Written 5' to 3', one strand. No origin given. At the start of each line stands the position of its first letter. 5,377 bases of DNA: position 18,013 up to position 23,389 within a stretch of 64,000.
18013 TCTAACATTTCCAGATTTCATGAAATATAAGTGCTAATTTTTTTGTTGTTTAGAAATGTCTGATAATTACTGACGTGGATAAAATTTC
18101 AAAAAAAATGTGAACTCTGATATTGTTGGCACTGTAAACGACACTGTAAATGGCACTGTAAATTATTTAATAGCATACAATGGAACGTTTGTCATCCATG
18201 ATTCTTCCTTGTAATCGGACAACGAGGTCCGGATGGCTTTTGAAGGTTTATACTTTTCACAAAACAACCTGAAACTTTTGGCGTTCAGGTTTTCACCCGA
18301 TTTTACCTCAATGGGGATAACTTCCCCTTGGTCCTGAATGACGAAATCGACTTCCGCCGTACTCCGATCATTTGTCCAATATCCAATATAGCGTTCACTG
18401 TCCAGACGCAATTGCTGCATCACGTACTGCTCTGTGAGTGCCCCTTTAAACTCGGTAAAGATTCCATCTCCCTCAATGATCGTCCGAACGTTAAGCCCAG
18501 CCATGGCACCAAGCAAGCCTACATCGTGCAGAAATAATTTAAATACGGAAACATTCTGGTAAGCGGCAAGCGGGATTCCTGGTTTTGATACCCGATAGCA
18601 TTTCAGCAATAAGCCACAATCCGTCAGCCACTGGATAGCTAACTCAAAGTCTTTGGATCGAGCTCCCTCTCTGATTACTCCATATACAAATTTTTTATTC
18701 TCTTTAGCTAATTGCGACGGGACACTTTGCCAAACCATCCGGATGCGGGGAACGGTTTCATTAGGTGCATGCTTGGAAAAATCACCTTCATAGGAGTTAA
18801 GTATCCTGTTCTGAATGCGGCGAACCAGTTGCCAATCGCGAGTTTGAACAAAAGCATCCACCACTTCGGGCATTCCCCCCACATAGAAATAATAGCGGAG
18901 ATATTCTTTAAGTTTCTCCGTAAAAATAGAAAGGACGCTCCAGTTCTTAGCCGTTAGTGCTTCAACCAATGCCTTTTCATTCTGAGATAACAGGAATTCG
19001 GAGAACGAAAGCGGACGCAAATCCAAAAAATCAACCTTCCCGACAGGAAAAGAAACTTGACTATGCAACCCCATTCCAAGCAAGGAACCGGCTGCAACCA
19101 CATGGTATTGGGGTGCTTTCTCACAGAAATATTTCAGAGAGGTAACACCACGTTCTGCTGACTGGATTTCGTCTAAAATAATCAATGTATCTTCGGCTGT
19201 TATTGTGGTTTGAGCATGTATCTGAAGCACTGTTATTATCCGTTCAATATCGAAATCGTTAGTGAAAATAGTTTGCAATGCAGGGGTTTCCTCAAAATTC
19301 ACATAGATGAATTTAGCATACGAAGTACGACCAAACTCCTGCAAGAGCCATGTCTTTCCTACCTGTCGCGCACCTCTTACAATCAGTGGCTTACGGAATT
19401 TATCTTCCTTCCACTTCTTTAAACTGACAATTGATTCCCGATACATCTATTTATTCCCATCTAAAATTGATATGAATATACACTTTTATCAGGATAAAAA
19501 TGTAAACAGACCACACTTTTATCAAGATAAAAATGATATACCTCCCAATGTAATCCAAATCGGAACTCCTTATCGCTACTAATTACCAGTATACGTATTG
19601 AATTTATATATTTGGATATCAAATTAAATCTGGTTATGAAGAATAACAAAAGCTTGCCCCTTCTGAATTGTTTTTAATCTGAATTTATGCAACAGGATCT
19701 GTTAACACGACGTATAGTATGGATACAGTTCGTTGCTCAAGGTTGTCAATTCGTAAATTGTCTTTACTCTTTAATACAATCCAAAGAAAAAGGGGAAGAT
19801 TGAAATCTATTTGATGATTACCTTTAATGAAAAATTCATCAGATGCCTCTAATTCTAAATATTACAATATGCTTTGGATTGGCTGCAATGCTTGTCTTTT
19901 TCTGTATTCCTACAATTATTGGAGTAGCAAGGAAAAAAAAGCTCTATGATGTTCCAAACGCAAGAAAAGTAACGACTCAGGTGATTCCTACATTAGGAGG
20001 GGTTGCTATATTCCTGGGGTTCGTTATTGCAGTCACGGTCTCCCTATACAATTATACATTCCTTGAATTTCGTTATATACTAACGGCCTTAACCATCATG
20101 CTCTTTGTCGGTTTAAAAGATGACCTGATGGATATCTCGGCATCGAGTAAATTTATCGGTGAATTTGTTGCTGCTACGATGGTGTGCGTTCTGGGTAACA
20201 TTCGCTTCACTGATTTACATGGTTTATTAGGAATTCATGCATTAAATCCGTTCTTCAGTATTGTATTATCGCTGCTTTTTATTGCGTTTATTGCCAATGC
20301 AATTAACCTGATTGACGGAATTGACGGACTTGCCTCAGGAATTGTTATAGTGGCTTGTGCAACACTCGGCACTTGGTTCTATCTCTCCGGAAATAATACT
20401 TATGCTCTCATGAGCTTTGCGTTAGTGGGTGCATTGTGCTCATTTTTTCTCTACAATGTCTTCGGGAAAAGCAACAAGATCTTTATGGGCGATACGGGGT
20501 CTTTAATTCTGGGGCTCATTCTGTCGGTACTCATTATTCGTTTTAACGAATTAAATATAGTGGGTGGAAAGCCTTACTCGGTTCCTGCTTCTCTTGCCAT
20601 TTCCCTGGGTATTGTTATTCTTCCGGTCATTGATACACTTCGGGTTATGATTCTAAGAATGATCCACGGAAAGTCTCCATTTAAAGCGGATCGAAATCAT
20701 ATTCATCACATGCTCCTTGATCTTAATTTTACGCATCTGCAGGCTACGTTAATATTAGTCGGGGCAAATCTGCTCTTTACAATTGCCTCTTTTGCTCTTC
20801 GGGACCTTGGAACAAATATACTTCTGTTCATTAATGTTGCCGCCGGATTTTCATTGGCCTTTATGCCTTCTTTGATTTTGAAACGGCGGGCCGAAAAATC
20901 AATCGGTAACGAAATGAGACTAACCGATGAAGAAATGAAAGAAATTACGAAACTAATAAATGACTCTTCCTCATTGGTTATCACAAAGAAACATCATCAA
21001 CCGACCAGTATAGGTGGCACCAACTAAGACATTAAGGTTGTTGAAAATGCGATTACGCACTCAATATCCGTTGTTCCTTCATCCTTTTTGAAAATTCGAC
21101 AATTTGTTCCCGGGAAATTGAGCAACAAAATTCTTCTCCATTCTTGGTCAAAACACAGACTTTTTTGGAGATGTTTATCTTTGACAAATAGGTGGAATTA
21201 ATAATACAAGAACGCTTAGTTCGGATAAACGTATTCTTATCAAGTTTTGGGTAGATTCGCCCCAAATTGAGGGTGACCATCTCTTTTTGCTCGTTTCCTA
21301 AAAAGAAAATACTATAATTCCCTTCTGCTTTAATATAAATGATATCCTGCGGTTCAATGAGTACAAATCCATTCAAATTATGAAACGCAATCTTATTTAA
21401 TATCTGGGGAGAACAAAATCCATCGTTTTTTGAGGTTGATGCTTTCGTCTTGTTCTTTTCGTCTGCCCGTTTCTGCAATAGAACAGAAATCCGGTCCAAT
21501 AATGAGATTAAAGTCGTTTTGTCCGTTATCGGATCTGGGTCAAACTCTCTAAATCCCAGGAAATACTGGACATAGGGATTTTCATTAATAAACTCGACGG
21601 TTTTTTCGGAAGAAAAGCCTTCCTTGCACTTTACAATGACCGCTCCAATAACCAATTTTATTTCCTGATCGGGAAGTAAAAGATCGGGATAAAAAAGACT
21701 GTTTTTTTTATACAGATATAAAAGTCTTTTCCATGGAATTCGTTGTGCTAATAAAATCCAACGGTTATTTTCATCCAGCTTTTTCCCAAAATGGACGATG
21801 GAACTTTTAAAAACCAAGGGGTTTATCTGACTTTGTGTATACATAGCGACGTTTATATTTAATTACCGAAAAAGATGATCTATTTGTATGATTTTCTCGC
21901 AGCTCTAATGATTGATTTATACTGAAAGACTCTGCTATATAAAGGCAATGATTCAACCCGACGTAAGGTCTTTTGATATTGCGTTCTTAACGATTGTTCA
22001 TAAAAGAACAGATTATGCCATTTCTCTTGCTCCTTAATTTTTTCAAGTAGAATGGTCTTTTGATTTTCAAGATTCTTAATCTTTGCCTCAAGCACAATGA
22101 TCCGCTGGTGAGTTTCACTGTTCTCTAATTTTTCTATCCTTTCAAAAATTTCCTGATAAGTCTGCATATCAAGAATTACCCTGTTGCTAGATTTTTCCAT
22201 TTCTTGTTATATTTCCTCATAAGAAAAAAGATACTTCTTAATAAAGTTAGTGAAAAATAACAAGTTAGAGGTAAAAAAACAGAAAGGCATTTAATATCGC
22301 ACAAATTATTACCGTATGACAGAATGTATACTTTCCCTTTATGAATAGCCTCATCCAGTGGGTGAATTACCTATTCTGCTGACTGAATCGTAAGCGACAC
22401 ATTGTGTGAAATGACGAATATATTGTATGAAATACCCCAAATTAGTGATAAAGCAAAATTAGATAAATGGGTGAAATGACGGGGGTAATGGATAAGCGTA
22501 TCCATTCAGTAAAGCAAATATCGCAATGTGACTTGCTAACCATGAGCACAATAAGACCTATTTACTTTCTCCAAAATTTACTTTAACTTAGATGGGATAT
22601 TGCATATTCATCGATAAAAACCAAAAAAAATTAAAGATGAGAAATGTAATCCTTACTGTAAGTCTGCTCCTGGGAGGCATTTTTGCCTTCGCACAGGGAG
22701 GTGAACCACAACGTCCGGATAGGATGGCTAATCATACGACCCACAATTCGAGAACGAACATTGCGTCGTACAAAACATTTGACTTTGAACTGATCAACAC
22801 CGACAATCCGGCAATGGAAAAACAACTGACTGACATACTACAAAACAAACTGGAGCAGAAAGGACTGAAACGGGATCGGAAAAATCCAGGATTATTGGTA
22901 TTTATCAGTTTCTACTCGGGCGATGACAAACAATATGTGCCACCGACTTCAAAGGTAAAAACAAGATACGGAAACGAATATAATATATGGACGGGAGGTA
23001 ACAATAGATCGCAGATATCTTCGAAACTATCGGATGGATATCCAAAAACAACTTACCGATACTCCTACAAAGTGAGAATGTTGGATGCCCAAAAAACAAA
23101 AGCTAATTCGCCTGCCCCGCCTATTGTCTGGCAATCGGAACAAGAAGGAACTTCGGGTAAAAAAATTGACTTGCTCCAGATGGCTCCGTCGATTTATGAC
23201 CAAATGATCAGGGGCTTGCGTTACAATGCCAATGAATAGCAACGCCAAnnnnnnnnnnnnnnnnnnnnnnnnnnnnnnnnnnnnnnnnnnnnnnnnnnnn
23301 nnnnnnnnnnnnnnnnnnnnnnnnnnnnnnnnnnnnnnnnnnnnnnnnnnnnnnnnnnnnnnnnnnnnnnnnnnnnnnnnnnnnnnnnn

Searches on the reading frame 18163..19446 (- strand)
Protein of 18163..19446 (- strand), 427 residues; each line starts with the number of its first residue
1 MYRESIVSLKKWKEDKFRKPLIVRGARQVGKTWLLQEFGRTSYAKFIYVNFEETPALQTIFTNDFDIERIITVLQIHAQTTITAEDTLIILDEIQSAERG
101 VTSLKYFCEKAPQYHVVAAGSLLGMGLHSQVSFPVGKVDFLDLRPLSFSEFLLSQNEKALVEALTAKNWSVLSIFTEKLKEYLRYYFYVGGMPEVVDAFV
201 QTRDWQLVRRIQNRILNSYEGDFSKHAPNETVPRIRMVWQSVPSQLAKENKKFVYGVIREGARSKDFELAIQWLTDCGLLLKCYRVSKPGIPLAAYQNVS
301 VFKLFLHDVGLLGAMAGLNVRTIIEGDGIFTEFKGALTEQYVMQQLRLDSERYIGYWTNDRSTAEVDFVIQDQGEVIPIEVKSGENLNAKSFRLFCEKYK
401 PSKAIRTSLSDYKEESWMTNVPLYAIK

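Call 61: list_cluster_members(proteins=[window:18163-19446:-, window:19843-21027:+, window:23249-24475:-, window:26248-28200:+, window:33041-35527:-, window:37245-39179:+, window:55564-57660:-, window:57734-59047:-, window:59108-60313:-, window:60327-62756:-])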
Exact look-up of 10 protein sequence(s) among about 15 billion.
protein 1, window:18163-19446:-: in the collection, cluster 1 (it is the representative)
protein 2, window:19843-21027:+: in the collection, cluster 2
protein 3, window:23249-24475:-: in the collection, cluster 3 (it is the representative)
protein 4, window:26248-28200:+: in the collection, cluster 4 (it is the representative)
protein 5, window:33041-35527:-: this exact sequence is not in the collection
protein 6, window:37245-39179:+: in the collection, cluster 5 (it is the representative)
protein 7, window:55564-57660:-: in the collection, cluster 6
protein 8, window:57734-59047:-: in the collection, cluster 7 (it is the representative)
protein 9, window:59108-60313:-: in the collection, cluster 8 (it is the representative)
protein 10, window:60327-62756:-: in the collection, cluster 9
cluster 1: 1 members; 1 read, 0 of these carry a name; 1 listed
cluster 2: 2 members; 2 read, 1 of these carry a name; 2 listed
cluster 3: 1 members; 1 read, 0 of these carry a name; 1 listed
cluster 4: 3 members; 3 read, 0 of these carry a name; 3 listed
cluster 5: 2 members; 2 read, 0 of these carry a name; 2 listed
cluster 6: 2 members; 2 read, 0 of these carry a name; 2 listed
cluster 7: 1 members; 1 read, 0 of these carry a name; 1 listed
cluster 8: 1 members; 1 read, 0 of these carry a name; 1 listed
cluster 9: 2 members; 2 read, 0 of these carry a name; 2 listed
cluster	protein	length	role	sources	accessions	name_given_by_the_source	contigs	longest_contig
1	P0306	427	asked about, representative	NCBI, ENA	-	-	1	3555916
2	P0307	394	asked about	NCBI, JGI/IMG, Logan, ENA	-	UDP-N-acetylmuramyl pentapeptide phosphotransferase/UDP-N-acetylglucosamine-1-phosphate ...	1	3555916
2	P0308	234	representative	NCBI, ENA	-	-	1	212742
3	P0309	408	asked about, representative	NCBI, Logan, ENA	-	-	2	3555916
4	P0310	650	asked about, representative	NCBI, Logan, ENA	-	-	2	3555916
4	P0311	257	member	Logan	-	-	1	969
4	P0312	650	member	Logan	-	-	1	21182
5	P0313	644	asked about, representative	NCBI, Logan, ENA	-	-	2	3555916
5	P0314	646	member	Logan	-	-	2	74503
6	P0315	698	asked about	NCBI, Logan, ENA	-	-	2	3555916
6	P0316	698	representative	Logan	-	-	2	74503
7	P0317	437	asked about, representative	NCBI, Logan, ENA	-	-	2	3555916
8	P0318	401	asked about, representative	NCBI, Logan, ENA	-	-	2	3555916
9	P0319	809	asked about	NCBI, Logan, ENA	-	-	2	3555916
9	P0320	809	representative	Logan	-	-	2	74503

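Call 62: search_protein_families(library=pfam, proteins=[window:18163-19446:-], max_evalue=0.0001)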
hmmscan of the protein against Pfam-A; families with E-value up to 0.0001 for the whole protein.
window:18163-19446:- (427 aa): 2 families
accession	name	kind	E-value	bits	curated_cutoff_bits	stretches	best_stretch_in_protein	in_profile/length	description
PF13635.12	DUF4143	-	1e-36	126.5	28.1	1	221-384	2-160/160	Domain of unknown function (DUF4143)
PF13173.12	AAA_14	-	1.5e-26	93.3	27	1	18-152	2-129/129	AAA domain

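Call 70: search_protein_families(library=padloc, proteins=[window:18163-19446:-], max_evalue=0.001)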
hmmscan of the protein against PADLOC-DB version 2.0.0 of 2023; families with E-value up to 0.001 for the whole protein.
window:18163-19446:- (427 aa): 7 families
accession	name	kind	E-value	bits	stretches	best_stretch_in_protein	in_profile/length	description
PDLC04786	PDC-S01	-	8.6e-184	609.3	1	1-426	3-429/439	-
PDLC04788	PDC-S01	-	1.1e-115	385.1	1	2-419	3-418/448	-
PDLC04792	PDC-S01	-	3.2e-105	350.4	1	2-426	3-430/452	-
PDLC04790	PDC-S01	-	4e-24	83.1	2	299-393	282-377/422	-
PDLC04789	PDC-S01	-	2.1e-21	74.4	2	18-214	17-181/375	-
PDLC04787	PDC-S01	-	1.4e-17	61.7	1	8-382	19-356/412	-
PDLC04791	PDC-S01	-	1.2e-16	58.4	2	296-418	267-386/395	-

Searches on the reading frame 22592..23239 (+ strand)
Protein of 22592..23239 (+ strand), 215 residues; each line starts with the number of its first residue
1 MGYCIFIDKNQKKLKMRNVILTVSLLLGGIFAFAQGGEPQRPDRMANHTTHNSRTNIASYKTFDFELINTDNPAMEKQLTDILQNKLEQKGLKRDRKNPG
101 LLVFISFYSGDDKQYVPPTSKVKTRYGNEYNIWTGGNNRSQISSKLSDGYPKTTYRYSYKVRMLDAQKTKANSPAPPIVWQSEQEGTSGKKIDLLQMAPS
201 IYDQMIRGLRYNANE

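Call 62: search_protein_families(library=pfam, proteins=[window:22592-23239:+], max_evalue=0.0001)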
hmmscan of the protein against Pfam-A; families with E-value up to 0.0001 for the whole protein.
window:22592-23239:+ (215 aa): 1 family
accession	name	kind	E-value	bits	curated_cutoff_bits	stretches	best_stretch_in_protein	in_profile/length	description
PF13590.11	DUF4136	-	6.7e-13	49.8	32.8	1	49-199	3-140/152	Domain of unknown function (DUF4136)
